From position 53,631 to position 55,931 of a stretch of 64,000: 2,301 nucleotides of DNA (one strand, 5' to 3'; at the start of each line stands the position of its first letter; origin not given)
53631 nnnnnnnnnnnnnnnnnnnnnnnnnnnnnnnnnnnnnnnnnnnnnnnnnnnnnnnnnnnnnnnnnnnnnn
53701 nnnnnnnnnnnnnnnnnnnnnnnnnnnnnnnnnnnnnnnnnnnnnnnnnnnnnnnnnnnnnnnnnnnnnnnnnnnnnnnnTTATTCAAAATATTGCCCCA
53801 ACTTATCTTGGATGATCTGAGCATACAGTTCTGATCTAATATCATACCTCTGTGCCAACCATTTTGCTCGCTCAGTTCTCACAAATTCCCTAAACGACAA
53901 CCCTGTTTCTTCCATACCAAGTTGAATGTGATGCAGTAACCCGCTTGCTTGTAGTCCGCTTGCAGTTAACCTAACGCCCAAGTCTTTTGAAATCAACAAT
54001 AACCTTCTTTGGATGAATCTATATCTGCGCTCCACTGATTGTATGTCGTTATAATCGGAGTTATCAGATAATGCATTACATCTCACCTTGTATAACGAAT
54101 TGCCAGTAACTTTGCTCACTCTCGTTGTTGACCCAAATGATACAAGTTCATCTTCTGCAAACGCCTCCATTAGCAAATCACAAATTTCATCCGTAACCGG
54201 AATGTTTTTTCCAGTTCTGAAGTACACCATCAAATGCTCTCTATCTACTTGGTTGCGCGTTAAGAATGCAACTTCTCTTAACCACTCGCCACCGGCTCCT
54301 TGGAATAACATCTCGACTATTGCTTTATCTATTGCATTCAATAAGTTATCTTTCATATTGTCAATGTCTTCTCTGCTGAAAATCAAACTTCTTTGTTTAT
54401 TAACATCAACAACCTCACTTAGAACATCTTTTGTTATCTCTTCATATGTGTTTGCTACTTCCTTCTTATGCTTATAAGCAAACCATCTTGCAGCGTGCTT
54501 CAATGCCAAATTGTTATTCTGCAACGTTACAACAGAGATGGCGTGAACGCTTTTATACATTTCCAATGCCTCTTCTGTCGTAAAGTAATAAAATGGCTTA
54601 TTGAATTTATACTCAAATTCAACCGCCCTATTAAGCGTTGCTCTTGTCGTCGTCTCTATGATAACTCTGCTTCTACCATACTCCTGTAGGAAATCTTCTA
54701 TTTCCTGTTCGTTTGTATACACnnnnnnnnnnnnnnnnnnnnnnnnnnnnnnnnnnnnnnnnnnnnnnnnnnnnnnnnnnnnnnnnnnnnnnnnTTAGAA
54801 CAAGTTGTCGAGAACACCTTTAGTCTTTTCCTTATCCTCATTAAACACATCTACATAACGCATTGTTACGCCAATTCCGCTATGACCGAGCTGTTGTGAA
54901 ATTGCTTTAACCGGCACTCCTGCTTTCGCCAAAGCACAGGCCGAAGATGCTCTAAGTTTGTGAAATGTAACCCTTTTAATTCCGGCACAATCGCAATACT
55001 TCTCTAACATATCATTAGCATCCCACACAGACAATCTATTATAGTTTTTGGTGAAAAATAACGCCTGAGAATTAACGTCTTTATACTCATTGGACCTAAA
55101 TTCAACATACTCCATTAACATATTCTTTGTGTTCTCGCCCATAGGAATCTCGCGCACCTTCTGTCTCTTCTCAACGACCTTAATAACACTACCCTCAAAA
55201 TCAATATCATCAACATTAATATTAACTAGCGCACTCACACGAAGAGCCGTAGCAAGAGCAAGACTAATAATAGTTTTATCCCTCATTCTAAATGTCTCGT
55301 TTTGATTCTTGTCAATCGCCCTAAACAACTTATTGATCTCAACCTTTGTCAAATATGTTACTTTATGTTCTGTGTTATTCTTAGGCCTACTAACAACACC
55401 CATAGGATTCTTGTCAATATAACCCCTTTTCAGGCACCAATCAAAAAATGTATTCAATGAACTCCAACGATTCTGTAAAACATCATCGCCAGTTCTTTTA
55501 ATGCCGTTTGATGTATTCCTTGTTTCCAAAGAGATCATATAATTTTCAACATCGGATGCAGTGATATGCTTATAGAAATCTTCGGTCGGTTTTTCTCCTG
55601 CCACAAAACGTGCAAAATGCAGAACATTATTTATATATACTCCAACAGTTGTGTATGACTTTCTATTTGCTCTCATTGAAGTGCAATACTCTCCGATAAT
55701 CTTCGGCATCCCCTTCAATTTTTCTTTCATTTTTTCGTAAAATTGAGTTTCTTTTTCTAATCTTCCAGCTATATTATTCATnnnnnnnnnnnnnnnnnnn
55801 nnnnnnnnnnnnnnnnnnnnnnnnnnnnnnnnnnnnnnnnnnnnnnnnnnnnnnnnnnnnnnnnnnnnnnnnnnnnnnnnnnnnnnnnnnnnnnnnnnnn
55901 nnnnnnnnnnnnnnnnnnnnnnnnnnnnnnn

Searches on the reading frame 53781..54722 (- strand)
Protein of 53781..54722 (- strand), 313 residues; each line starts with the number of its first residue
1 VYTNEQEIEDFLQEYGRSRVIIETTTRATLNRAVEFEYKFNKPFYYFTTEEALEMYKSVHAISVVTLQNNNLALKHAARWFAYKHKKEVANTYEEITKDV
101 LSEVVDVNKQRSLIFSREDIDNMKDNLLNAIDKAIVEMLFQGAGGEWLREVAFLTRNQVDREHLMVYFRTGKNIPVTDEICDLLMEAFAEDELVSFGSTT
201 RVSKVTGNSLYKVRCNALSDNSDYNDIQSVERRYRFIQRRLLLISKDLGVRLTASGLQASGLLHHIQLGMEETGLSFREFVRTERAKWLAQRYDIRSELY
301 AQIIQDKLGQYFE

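Call 56: search_protein_families(library=pfam, proteins=[window:53781-54722:-], max_evalue=0.05)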
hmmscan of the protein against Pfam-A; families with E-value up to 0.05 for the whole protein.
window:53781-54722:- (313 aa): 3 families
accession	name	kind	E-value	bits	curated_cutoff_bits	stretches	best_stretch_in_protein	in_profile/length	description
PF22822.1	MrpR_N_CB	-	0.00099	20.2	27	1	4-76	3-72/79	MrpR, N-terminal core-binding domain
PF23554.2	TPR_DOCK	-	0.0016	17.7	27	1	95-189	251-342/524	Dedicator of cytokinesis (DOCK) TPR region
PF05195.22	AMP_N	-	0.049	13.8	24.6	0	11-49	8-47/121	Aminopeptidase P, N-terminal domain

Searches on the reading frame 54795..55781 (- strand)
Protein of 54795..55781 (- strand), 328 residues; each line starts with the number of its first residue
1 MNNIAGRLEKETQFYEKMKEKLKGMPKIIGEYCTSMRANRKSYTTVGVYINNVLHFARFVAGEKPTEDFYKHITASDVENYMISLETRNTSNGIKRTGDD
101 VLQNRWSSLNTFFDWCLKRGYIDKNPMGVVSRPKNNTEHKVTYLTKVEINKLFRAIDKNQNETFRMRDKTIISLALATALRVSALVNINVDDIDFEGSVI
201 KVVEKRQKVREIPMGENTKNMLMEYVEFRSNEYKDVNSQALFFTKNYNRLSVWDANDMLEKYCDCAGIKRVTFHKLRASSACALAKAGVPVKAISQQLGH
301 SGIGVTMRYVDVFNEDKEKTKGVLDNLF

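Call 56: search_protein_families(library=pfam, proteins=[window:54795-55781:-], max_evalue=0.05)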
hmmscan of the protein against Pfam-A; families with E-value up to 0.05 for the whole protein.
window:54795-55781:- (328 aa): 3 families
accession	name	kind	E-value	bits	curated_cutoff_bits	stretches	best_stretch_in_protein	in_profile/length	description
PF00589.27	Phage_integrase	-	2.6e-34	118.9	27.1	1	143-313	2-169/172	Phage integrase family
PF13495.12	Phage_int_SAM_4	-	4.4e-05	24.2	27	1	35-121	8-83/85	Phage integrase, N-terminal SAM-like domain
PF13102.12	Phage_int_SAM_5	-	0.0053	17.5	22.3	0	29-126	6-92/98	Phage integrase SAM-like domain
